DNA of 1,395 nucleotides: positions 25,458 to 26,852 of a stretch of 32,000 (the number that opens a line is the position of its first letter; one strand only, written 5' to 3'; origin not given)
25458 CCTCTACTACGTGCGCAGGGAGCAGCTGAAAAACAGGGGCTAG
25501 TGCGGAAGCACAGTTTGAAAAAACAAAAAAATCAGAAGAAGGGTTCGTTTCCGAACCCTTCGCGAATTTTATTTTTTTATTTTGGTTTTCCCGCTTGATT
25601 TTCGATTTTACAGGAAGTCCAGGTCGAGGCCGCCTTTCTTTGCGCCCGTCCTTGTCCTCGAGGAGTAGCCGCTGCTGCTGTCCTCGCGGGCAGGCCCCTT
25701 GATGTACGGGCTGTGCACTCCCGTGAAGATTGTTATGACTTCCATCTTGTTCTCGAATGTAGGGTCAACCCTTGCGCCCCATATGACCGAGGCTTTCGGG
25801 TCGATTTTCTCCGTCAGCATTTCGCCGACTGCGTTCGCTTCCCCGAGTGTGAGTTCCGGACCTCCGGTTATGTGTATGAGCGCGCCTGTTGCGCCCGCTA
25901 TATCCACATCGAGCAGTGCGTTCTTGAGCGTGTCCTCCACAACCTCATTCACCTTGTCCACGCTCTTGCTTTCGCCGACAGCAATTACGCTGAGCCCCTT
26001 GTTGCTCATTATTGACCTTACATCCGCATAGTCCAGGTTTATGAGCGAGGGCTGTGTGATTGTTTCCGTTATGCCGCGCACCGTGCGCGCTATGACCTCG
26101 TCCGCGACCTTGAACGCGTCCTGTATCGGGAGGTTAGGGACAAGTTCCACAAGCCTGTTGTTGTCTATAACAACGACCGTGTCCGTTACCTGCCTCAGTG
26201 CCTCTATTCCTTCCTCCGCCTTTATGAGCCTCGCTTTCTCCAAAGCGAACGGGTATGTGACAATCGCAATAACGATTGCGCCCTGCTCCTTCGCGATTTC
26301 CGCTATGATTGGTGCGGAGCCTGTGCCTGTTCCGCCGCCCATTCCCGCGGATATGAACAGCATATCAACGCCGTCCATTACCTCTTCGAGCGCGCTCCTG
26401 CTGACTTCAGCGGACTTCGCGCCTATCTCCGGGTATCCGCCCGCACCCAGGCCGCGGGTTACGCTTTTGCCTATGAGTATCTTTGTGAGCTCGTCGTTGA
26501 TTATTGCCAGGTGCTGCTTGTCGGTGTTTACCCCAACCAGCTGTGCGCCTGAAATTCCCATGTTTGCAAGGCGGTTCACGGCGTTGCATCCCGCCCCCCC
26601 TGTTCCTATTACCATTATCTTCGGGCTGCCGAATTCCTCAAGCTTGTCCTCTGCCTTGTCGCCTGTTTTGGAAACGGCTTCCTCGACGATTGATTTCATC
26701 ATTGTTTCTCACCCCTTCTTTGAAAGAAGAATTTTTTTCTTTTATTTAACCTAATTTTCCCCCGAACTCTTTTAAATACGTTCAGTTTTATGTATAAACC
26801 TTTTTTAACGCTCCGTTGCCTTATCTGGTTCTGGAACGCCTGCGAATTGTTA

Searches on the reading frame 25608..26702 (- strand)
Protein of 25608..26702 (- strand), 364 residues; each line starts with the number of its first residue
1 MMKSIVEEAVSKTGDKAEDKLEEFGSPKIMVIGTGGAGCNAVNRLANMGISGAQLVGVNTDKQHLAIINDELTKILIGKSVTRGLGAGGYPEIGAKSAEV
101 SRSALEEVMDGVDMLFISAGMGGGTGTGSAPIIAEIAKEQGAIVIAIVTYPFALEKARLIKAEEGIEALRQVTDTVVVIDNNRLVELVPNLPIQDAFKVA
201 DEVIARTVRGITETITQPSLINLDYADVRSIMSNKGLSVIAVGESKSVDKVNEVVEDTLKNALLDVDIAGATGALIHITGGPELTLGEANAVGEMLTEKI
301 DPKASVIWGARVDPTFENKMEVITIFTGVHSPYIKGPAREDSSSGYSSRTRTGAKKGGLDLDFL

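Call 25: search_protein_families(library=pfam, proteins=[window:25608-26702:-])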
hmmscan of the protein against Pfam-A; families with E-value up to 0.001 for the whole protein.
window:25608-26702:- (364 aa): 3 families
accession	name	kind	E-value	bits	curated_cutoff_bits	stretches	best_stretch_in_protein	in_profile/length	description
PF00091.31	Tubulin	-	2.6e-43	148.9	33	1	28-188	1-189/190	Tubulin/FtsZ family, GTPase domain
PF12327.13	FtsZ_C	-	5.2e-29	100.8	27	1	236-329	1-94/95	FtsZ family, C-terminal domain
PF21800.4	KH_KRR1_2nd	-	0.00035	21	27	0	234-261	46-73/91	KRR1 small subunit processome component, second KH domain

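Call 26: find_homologous_proteins(query=window:25608-26702:-, max_evalue=1e-60)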
Query window:25608-26702:- (364 aa): 7981 proteins with E <= 1e-60 among 8000 candidates; the best 120 are listed.
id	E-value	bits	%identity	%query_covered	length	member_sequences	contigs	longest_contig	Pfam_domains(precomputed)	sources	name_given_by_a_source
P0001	1.9e-201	687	90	100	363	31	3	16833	PF00091.32,PF12327.14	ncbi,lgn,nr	ncbi:MAG: cell division protein FtsZ [Candidatus Diapherotrites archaeon]|nr:cell division protein F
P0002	2.1e-197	673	91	95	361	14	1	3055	PF00091.32,PF12327.14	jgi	jgi:cell division protein FtsZ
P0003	6.9e-197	672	88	100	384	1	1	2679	PF00091.32,PF12327.14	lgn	-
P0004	1.3e-196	671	88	100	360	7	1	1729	PF00091.32,PF12327.14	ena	-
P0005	3.1e-196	670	93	92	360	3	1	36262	PF00091.32,PF12327.14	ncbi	-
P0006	9.4e-196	668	87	100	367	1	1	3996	PF00091.32,PF12327.14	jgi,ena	-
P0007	1.1e-195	668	88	100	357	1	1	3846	PF00091.32,PF12327.14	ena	-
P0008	2.6e-195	667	90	95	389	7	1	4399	PF00091.32,PF12327.14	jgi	-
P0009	3.1e-195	666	87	100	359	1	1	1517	PF00091.32,PF12327.14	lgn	-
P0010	3.4e-194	663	88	98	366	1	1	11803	PF00091.32,PF12327.14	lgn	-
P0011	4.1e-194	663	88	100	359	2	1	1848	PF00091.32,PF12327.14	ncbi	-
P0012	4.7e-194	663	89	99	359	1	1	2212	PF00091.32,PF12327.14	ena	-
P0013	5.2e-194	662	87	100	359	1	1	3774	PF00091.32,PF12327.14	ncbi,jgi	-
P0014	5.5e-194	662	86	100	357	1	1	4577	PF00091.32,PF12327.14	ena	-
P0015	1.0e-193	661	87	100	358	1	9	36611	PF00091.32,PF12327.14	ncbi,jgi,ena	-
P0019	7.8e-193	658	86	100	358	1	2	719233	PF00091.32,PF12327.14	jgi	jgi:cell division protein FtsZ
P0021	8.8e-193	658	85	100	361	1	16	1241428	PF00091.32,PF12327.14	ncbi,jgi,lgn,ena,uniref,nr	ncbi:MAG: cell division protein FtsZ [Candidatus Diapherotrites archaeon]|uniref:Cell division prote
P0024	2.4e-192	657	87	100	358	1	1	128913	PF00091.32,PF12327.14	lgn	-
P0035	3.0e-191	653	85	100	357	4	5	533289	PF00091.32,PF12327.14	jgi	jgi:cell division protein FtsZ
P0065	8.9e-188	642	83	100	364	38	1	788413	PF00091.32,PF12327.14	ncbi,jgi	ncbi:MAG: cell division protein FtsZ [archaeon]|jgi:cell division protein FtsZ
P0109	1.4e-182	625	83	100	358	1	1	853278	PF00091.32,PF12327.14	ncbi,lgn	-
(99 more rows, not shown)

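Call 27: find_encoding_contigs(protein=P0005, flank=10000, max_places=4)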
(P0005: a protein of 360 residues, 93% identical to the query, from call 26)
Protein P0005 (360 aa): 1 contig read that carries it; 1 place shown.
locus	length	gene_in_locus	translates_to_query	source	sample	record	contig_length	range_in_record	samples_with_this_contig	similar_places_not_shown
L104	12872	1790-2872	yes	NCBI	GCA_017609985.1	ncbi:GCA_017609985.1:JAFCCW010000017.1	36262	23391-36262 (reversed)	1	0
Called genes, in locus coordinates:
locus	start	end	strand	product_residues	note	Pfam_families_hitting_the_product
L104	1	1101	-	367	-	?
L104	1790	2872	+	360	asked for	PF00091:Tubulin, PF12327:FtsZ_C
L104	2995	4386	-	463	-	PF02163:Peptidase_M50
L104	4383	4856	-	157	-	PF24250:HVO_2718 (faint), PF01381:HTH_3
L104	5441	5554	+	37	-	-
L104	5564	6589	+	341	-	PF00752:XPG_N, PF00867:XPG_I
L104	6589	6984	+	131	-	-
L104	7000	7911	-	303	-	PF26553:PDDEXK_19, PF12844:HTH_19 (faint), PF01381:HTH_3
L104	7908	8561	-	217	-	PF01040:UbiA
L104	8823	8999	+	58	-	-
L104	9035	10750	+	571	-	-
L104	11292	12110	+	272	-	PF02110:HK, PF01256:Carb_kinase (weak), PF08543:Phos_pyr_kin (weak)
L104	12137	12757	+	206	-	PF02581:TMP-TENI, PF03060:NMO (weak)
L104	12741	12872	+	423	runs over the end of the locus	PF01964:ThiC_Rad_SAM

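Call 28: find_encoding_contigs(protein=P0001, flank=10000, max_places=4)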
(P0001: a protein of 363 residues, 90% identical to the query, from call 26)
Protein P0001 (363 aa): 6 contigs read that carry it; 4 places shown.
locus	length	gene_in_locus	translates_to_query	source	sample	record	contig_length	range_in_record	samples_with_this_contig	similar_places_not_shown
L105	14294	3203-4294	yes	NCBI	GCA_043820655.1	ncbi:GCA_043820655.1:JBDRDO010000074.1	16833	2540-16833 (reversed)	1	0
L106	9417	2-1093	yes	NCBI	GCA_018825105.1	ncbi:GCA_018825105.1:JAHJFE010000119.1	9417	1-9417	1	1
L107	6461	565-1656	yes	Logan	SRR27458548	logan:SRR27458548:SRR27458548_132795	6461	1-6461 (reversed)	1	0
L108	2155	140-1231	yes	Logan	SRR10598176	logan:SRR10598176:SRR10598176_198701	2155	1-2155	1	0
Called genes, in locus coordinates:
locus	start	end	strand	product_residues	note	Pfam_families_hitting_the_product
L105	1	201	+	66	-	PF03773:ArsP_1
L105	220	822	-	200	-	PF20108:DUF6498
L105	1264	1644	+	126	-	-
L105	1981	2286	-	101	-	PF01741:MscL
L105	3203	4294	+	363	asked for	PF00091:Tubulin, PF12327:FtsZ_C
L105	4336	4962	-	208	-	PF13197:DUF4013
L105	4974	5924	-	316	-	PF03796:DnaB_C (faint), PF06745:ATPase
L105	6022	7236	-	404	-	-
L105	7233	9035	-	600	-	-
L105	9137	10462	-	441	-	-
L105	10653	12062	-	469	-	PF02163:Peptidase_M50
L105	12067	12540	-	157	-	PF01381:HTH_3 (weak)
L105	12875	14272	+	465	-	-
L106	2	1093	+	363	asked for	PF00091:Tubulin, PF12327:FtsZ_C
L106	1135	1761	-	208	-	PF13197:DUF4013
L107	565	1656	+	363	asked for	PF00091:Tubulin, PF12327:FtsZ_C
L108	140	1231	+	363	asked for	PF00091:Tubulin, PF12327:FtsZ_C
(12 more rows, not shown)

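Call 29: find_encoding_contigs(protein=P0021, flank=10000, max_places=3)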
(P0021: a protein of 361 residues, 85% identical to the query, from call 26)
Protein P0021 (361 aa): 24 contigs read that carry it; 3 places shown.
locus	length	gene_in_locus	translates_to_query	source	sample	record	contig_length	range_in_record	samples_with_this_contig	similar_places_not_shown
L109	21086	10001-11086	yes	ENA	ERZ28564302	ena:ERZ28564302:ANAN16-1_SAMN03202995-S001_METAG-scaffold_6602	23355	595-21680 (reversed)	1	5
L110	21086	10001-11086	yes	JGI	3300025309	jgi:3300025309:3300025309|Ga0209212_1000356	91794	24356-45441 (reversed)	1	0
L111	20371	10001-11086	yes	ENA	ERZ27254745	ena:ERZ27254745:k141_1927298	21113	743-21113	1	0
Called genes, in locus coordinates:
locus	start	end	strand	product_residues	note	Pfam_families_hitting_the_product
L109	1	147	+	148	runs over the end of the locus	-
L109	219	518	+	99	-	PF01022:HTH_5, PF21476:PF0610-like_N (faint)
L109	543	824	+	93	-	PF26119:DUF8036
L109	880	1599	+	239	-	-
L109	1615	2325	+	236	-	PF11139:SfLAP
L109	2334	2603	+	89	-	PF03477:ATP-cone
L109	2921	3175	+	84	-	-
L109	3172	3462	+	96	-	-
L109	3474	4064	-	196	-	-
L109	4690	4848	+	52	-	-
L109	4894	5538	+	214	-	PF23598:LRR_14 (weak), PF13855:LRR_8 (faint), PF12799:LRR_4 (weak)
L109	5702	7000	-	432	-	-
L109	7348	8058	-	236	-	-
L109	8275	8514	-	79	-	-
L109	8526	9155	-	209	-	PF24336:DUF7504, PF06745:ATPase (faint)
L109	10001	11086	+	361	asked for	PF00091:Tubulin, PF12327:FtsZ_C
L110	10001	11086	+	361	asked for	PF00091:Tubulin, PF12327:FtsZ_C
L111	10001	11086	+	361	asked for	PF00091:Tubulin, PF12327:FtsZ_C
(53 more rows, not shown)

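Call 50: find_encoding_contigs(protein=P0015, flank=10000, max_places=2)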
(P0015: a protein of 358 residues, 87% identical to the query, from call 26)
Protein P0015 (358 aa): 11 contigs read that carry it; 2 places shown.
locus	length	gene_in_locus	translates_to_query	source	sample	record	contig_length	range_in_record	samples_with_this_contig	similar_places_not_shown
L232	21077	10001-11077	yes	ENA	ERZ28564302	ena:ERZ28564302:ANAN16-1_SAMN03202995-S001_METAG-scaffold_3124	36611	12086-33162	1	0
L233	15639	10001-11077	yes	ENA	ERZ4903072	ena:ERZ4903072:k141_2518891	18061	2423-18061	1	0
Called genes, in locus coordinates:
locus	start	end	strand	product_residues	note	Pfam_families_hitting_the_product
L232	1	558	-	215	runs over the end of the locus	-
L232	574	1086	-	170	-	-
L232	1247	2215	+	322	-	PF01207:Dus, PF01180:DHO_dh (faint), PF00977:His_biosynth (weak)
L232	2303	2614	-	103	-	PF00085:Thioredoxin, PF13098:Thioredoxin_2 (weak), PF08534:Redoxin (faint), PF14595:Thioredoxin_9 (weak)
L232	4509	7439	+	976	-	PF14890:Intein_splicing (weak), PF14528:LAGLIDADG_3, PF02867:Ribonuc_red_lgC, PF12637:TSCPD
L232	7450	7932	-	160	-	-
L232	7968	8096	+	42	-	-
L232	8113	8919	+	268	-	PF07786:HGSNAT_cat, PF01757:Acyl_transf_3 (weak)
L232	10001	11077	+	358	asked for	PF00091:Tubulin, PF12327:FtsZ_C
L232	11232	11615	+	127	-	PF13840:ACT_7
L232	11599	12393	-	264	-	-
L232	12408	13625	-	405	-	-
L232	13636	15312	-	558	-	PF05048:NosD, PF13229:Beta_helix, PF05048:NosD, PF13229:Beta_helix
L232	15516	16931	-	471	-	PF02163:Peptidase_M50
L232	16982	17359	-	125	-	PF24250:HVO_2718 (faint), PF13560:HTH_31 (weak), PF01381:HTH_3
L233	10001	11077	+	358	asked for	PF00091:Tubulin, PF12327:FtsZ_C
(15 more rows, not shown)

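Call 51: find_encoding_contigs(protein=P0019, flank=10000, max_places=2)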
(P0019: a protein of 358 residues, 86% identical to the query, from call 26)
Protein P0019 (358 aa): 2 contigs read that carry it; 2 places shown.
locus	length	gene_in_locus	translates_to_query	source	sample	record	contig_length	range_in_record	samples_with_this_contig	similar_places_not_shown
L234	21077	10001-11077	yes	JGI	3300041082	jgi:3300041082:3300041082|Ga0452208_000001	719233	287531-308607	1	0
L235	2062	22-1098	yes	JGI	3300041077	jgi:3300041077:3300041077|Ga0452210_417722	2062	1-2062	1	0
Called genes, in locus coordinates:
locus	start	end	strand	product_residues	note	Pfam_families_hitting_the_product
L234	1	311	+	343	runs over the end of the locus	PF01992:vATP-synt_AC39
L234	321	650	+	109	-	PF01990:ATP-synt_F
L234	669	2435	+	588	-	PF02874:ATP-synt_ab_N, PF16886:ATP-synt_ab_Xtn, PF00006:ATP-synt_ab, PF22919:ATP-synt_VA_C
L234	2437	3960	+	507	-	PF02874:ATP-synt_ab_N, PF00006:ATP-synt_ab, PF22919:ATP-synt_VA_C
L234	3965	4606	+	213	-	PF01813:ATP-synt_D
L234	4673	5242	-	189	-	PF01184:Gpr1_Fun34_YaaH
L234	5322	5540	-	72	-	-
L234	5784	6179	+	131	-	-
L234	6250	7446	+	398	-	PF01926:MMR_HSR1, PF02421:FeoB_N (faint), PF08438:YGR210-like_G4, PF02824:TGS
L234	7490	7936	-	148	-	-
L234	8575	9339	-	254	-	PF21003:NucS_N, PF01939:NucS_C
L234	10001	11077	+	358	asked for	PF00091:Tubulin, PF12327:FtsZ_C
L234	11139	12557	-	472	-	PF02163:Peptidase_M50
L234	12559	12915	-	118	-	PF26602:HVO_2718_N (weak), PF24250:HVO_2718, PF01381:HTH_3 (weak)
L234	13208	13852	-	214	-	PF00834:Ribul_P_3_epim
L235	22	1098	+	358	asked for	PF00091:Tubulin, PF12327:FtsZ_C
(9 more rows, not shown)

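Call 52: find_encoding_contigs(protein=P0024, flank=10000, max_places=2)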
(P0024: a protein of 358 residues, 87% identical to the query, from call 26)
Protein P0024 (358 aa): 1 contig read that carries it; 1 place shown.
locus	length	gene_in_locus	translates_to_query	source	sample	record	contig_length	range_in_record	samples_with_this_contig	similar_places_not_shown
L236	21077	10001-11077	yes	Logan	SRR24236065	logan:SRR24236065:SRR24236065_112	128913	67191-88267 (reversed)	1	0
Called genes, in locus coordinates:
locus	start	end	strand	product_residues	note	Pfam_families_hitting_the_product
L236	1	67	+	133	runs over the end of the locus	PF00903:Glyoxalase (weak)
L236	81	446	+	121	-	-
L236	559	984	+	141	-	PF00903:Glyoxalase, PF22677:Ble-like_N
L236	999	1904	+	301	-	PF06983:3-dmu-9_3-mt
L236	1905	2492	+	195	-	PF01872:RibD_C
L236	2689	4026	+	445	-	PF07690:MFS_1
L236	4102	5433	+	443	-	-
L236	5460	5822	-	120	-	-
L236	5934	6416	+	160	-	-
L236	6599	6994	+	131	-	-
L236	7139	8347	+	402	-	-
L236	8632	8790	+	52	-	-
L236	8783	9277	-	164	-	-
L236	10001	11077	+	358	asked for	PF00091:Tubulin, PF12327:FtsZ_C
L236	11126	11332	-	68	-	PF07927:HicA_toxin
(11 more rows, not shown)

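Call 53: find_encoding_contigs(protein=P0010, flank=10000, max_places=2)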
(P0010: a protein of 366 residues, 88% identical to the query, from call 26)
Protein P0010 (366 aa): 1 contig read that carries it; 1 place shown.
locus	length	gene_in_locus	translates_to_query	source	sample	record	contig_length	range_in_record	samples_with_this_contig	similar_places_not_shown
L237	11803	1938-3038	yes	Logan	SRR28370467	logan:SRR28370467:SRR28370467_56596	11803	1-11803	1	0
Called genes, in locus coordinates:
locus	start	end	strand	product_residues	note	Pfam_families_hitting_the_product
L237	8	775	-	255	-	-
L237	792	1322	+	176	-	-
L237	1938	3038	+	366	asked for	PF00091:Tubulin, PF12327:FtsZ_C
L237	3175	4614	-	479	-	PF02163:Peptidase_M50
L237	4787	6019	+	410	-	PF16450:Prot_ATP_ID_OB_C, PF13191:AAA_16 (faint), PF00004:AAA, PF07728:AAA_5 (weak), PF17862:AAA_lid_3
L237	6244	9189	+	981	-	PF05048:NosD, PF13229:Beta_helix, PF05048:NosD (weak), PF13229:Beta_helix, PF05048:NosD, PF13229:Beta_helix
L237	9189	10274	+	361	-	PF00752:XPG_N, PF00867:XPG_I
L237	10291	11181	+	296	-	PF00288:GHMP_kinases_N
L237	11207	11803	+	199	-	?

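Call 77: find_encoding_contigs(protein=P0035, flank=10000, max_places=1)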
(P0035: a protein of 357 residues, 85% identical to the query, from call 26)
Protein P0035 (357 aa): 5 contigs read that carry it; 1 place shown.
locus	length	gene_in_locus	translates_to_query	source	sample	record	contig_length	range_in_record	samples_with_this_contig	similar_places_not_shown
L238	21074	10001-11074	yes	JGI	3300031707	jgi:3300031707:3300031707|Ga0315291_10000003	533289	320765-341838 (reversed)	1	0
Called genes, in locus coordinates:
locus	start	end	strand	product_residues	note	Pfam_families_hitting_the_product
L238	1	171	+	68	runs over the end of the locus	PF01428:zf-AN1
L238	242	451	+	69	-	-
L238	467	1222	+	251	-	PF00009:GTP_EFTU (faint), PF00350:Dynamin_N (faint), PF03193:RsgA_GTPase, PF01926:MMR_HSR1, PF02421:FeoB_N (weak)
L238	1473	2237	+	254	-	PF02535:Zip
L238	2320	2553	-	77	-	-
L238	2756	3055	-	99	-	-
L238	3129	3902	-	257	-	-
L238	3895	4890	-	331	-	-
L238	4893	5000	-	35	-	-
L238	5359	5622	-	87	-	-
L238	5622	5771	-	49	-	-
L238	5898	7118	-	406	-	PF27228:MTBMA_p00010_2nd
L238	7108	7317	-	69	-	-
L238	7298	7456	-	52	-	-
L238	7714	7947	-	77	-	-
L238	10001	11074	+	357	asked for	PF00091:Tubulin, PF12327:FtsZ_C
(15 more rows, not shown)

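Call 78: find_encoding_contigs(protein=P0065, flank=10000, max_places=1)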
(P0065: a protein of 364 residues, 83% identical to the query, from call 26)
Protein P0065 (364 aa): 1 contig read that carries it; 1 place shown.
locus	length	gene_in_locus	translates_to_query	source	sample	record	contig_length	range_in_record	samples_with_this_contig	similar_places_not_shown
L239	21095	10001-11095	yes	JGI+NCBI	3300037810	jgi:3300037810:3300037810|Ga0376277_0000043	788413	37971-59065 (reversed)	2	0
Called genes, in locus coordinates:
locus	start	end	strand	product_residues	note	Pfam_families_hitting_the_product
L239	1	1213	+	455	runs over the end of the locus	PF02788:RuBisCO_large_N, PF00016:RuBisCO_large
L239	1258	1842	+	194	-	-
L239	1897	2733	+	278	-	PF00793:DAHP_synth_1, PF03102:NeuB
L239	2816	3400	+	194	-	PF02915:Rubrerythrin, PF23458:DUF7130 (weak), PF21349:RUBY_RBDX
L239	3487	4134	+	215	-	-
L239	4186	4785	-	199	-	PF24034:DUF7343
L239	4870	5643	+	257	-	PF00005:ABC_tran, PF02463:SMC_N (faint)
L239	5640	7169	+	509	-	PF10633:NPCBM_assoc (faint)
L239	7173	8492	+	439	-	PF12704:MacB_PCD, PF02687:FtsX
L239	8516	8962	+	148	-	PF00173:Cyt-b5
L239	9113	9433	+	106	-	PF00173:Cyt-b5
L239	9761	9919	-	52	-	-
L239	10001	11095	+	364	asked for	PF00091:Tubulin, PF12327:FtsZ_C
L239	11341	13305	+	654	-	PF06739:SBBP (faint)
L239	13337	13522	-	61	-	-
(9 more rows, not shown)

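Call 79: find_encoding_contigs(protein=P0109, flank=10000, max_places=1)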
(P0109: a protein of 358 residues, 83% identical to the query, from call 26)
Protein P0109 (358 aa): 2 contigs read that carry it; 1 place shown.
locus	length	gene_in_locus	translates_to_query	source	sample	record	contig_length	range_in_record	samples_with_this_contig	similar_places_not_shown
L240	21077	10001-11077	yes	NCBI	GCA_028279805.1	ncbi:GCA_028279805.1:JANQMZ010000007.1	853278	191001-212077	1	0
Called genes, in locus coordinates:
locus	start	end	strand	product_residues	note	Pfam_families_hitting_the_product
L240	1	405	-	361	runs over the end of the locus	PF00988:CPSase_sm_chain, PF00117:GATase, PF07722:Peptidase_C26 (faint)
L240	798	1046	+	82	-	PF13459:Fer4_15, PF13370:Fer4_13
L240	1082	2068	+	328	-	PF04055:Radical_SAM, PF08608:Wyosine_form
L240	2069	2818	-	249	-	PF21948:LplA-B_cat, PF03099:BPL_LplA_LipB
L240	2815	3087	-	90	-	PF10437:Lip_prot_lig_C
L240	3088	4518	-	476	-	PF00890:FAD_binding_2, PF01134:GIDA, PF03486:HI0933_like (weak), PF07992:Pyr_redox_2, PF12831:FAD_oxidored, PF13738:Pyr_redox_3, PF00070:Pyr_redox, PF02852:Pyr_redox_dim, +4 more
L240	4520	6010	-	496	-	PF00364:Biotin_lipoyl, PF25917:BSH_RND (weak), PF25984:BSH_YknX (faint), PF25997:BSH_YhbJ, PF02817:E3_binding, PF00198:2-oxoacid_dh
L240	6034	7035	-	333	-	PF02779:Transket_pyr, PF02780:Transketolase_C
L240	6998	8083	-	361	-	PF00676:E1_dh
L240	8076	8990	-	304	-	PF16881:LIAS_N (weak), PF04055:Radical_SAM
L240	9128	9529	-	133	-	-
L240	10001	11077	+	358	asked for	PF00091:Tubulin, PF12327:FtsZ_C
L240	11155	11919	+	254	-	-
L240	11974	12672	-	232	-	-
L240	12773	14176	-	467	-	PF02163:Peptidase_M50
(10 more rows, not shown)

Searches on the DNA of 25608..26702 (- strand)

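Call 80: search_with_rna_model(model_id=R1, sources=[L104, L105, L109, L111, L232, L234, L236, L237, L238, L239, L240], max_evalue=0.001)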
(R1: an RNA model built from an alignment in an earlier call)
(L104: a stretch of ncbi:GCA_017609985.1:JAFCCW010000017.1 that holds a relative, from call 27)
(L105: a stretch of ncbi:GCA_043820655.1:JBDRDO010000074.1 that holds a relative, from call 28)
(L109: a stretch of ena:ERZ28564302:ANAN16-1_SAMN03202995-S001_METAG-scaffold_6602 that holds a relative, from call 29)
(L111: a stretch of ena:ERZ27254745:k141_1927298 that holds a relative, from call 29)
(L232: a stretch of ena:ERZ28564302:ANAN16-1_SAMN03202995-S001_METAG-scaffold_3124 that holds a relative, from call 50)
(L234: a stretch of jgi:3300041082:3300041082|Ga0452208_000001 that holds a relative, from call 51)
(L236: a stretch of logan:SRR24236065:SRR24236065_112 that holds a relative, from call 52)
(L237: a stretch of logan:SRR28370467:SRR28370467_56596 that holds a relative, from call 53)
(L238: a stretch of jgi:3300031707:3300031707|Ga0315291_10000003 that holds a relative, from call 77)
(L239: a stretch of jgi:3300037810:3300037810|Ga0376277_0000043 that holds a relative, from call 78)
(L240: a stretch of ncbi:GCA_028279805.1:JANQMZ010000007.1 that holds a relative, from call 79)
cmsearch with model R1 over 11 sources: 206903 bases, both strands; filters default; matches with E-value up to 0.001: 6.
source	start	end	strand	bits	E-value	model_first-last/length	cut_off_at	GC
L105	1023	1064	-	57.3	4.5e-11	1-42/42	no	0.36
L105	880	921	-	56.7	6.2e-11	1-42/42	no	0.4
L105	2627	2668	-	56.2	8.1e-11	1-42/42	no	0.33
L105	1694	1735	-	56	9.1e-11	1-42/42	no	0.24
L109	11303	11338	-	26.6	0.00084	1-42/42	no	0.36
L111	11303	11338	-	26.6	0.00084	1-42/42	no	0.36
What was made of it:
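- The module is absent from most other Diapherotrites loci (call 80). Lineage distribution is patchy (call 80).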
